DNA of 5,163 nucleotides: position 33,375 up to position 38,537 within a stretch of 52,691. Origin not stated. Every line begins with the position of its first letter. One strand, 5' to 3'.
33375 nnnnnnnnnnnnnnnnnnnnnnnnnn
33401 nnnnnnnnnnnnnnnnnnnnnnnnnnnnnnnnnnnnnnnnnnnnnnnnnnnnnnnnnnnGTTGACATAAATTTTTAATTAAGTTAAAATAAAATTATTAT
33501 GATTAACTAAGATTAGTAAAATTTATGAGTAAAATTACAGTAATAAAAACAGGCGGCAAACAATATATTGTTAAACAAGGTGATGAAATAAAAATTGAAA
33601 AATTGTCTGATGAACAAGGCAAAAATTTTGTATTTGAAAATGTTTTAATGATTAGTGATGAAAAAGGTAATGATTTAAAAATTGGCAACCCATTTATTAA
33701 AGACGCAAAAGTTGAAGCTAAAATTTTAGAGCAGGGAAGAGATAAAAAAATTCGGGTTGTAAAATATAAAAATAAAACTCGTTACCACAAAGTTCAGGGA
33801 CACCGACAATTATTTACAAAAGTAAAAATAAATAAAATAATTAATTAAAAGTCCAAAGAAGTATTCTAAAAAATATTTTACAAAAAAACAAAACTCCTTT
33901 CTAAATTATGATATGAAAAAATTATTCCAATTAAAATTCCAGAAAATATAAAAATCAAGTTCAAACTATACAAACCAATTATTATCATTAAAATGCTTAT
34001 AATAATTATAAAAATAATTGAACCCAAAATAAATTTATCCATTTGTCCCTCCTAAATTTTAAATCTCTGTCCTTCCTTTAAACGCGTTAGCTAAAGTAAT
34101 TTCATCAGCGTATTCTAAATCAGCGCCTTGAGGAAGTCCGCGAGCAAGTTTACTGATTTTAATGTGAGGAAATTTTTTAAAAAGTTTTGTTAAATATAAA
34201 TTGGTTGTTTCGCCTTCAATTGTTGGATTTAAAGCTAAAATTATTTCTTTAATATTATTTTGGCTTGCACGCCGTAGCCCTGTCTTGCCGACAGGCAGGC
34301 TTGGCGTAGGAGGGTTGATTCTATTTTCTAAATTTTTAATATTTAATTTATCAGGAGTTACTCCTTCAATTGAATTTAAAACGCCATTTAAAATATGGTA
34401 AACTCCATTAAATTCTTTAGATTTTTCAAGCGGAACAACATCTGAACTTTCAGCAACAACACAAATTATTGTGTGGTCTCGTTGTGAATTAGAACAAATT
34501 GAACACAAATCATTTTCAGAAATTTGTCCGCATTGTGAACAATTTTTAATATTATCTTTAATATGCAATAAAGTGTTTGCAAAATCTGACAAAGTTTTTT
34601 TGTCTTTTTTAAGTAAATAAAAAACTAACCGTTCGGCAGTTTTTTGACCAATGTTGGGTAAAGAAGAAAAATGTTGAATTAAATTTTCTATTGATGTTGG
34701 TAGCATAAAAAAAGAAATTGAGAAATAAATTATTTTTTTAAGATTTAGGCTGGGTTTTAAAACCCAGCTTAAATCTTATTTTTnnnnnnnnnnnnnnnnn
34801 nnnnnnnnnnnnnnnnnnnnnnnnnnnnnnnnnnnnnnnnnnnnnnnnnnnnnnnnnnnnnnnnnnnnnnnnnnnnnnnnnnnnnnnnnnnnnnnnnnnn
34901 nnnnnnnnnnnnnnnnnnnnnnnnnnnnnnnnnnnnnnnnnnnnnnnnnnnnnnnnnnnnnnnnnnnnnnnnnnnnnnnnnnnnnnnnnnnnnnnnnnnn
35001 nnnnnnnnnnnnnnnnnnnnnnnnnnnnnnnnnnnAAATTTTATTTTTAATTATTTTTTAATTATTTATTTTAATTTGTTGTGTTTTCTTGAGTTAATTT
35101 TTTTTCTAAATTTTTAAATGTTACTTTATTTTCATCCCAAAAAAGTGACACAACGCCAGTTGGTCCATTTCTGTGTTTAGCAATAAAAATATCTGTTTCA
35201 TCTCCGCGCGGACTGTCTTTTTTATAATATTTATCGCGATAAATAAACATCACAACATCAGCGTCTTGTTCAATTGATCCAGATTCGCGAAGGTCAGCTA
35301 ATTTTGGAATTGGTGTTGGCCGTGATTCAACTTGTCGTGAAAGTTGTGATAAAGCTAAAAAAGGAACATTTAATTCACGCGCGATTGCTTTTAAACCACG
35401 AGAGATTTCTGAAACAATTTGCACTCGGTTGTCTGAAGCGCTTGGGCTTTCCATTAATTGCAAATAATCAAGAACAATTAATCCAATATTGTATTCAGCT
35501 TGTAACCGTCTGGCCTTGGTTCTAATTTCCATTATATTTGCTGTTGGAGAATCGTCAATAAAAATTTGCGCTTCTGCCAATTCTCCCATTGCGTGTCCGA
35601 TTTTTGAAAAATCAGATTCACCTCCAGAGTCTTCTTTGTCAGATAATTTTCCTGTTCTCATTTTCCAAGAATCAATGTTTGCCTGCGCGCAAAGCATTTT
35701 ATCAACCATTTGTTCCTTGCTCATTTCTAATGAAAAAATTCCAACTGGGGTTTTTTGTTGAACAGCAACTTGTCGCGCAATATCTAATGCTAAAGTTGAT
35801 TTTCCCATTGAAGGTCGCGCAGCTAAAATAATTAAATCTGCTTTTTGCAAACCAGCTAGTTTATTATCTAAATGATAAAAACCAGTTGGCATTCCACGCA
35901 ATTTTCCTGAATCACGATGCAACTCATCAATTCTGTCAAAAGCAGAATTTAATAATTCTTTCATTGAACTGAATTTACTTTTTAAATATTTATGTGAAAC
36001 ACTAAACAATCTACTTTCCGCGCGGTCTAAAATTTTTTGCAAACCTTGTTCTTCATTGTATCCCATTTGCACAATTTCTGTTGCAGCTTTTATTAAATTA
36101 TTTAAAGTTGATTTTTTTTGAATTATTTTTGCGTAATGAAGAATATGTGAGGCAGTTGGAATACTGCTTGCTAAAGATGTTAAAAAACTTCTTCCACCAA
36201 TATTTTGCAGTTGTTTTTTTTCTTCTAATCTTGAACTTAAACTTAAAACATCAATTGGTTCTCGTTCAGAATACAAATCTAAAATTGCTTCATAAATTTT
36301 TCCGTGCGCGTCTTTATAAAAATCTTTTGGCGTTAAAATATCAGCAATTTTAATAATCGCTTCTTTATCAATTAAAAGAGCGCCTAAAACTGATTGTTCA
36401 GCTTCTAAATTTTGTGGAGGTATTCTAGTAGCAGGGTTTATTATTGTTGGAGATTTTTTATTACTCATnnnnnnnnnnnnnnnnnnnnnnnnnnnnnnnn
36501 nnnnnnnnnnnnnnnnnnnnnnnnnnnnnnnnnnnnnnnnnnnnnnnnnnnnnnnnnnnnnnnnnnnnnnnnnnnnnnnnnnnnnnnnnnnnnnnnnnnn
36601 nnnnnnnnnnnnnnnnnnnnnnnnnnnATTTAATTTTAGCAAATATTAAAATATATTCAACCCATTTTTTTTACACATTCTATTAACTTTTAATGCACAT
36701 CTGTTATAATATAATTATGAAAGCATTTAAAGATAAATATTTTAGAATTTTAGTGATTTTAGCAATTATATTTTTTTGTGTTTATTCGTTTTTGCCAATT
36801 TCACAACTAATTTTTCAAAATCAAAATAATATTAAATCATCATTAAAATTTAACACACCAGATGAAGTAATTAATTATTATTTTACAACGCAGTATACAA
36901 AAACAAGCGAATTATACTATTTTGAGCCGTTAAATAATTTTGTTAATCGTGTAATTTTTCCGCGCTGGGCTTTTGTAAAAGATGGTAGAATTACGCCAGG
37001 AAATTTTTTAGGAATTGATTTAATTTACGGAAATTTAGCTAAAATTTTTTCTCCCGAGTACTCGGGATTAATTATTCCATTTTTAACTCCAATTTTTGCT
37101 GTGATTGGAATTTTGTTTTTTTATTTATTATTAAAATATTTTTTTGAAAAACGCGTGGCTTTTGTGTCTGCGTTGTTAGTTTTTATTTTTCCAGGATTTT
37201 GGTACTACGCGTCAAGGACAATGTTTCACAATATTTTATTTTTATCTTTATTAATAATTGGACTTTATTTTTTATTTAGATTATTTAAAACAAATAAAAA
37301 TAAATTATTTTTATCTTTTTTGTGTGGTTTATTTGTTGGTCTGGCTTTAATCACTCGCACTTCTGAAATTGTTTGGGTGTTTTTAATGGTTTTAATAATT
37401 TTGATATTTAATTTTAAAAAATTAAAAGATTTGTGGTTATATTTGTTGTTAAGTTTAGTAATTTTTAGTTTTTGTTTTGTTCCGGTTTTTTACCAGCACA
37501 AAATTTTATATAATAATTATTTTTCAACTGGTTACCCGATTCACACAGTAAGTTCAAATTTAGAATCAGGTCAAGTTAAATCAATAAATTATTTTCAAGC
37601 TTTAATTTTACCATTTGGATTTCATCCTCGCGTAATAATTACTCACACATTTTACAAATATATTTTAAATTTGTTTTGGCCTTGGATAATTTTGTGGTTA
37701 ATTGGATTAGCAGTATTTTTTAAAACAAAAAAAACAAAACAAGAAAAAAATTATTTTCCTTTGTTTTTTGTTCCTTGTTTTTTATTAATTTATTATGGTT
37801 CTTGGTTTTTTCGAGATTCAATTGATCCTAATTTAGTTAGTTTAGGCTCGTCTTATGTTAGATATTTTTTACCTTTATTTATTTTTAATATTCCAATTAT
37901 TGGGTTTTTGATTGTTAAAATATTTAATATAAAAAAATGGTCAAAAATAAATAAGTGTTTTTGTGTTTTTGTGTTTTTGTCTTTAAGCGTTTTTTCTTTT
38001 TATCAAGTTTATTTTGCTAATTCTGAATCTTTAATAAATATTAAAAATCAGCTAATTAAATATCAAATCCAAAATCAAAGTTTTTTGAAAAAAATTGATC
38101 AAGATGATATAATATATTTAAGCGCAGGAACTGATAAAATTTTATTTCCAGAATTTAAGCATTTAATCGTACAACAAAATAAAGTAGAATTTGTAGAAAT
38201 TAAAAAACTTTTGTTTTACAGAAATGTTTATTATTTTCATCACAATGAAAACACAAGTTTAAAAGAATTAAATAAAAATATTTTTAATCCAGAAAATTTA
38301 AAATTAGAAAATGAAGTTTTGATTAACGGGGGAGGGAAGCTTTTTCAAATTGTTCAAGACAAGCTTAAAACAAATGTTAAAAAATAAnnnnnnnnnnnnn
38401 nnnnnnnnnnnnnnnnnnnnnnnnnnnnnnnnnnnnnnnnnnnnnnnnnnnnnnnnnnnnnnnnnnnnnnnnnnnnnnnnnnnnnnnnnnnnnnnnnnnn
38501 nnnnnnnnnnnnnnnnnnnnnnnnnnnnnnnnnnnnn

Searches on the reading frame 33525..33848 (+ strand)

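Call 9: search_protein_families(library=pfam, proteins=[window:33525-33848:+], max_evalue=0.001)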
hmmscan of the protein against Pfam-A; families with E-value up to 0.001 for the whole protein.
window:33525-33848:+ (107 aa): 1 family
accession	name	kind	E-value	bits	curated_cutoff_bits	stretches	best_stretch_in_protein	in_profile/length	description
PF00829.26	Ribosomal_L21p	-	8e-34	116.3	27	1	5-105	3-99/99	Ribosomal prokaryotic L21 protein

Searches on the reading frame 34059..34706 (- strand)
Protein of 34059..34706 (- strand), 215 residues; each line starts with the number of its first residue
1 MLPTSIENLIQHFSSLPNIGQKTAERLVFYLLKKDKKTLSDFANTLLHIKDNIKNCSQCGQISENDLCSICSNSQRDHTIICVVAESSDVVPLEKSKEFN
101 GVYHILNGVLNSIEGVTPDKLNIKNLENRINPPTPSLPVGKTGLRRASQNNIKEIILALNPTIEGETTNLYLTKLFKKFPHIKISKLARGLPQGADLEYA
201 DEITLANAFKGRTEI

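Call 14: search_protein_families(library=pfam, proteins=[window:34059-34706:-], max_evalue=0.001)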
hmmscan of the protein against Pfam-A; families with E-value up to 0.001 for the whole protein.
window:34059-34706:- (215 aa): 5 families
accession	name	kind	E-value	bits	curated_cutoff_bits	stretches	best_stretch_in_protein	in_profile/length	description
PF13662.12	Toprim_4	-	6.6e-20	71.6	25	1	80-188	2-85/85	Toprim domain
PF21176.3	RecR_HhH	-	2.2e-12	47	27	1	6-48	1-43/45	RecR, helix-hairpin-helix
PF21175.2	RecR_C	-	5.6e-11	42.1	22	1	190-213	1-24/24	RecR, C-terminal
PF01751.28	Toprim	-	6.5e-07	29.9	23.1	1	81-186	2-95/96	Toprim domain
PF02132.21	RecR_ZnF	-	5.3e-05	23.4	22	1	53-73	1-21/21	RecR, Cys4-zinc finger domain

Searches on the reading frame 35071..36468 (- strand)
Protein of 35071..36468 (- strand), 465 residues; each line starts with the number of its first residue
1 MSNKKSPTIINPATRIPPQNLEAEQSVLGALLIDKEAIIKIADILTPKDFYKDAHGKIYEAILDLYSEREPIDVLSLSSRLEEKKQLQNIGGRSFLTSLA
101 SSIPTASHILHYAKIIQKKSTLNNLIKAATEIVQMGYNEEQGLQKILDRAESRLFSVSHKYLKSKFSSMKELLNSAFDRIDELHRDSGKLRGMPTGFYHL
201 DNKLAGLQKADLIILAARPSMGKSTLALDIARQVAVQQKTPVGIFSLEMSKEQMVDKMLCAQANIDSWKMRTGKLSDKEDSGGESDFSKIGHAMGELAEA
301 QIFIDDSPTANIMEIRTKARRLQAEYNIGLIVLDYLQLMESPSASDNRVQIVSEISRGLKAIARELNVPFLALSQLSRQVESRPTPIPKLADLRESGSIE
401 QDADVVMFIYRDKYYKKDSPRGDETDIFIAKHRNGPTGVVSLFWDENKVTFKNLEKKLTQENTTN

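Call 14: search_protein_families(library=pfam, proteins=[window:35071-36468:-], max_evalue=0.001)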
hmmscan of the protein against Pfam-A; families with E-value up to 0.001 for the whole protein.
window:35071-36468:- (465 aa): 3 families
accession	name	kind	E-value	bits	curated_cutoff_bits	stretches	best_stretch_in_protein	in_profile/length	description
PF03796.21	DnaB_C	-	4.6e-101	337.9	27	1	192-453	1-255/255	DnaB-like helicase C terminal domain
PF00772.26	DnaB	-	2.1e-36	124.5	23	1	17-117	2-102/103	DnaB-like helicase N terminal domain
PF13481.12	AAA_25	-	3.8e-11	43.4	27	1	208-376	31-190/195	AAA domain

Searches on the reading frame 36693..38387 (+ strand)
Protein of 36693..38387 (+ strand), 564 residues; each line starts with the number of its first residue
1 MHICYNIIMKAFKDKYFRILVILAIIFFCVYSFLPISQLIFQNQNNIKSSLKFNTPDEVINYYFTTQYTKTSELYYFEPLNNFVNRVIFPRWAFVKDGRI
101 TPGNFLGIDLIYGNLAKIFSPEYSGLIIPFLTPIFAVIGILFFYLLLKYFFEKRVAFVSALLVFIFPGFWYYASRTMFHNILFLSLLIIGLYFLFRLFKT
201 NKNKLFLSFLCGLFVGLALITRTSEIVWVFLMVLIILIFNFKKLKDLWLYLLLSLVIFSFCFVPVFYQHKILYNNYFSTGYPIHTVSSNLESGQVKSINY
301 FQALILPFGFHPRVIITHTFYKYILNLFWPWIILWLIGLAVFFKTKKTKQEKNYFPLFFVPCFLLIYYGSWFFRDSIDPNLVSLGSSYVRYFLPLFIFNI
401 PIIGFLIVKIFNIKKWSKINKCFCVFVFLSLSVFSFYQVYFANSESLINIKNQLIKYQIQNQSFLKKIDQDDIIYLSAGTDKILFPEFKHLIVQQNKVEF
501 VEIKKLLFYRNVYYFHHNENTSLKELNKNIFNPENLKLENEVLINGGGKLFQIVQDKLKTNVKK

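Call 14: search_protein_families(library=pfam, proteins=[window:36693-38387:+], max_evalue=0.001)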
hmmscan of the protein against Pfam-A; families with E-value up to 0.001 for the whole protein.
window:36693-38387:+ (564 aa): 1 family
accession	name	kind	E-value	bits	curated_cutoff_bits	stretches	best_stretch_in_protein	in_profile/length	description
PF13231.12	PMT_2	-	4.1e-12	47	26.1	1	117-265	15-157/160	Dolichyl-phosphate-mannose-protein mannosyltransferase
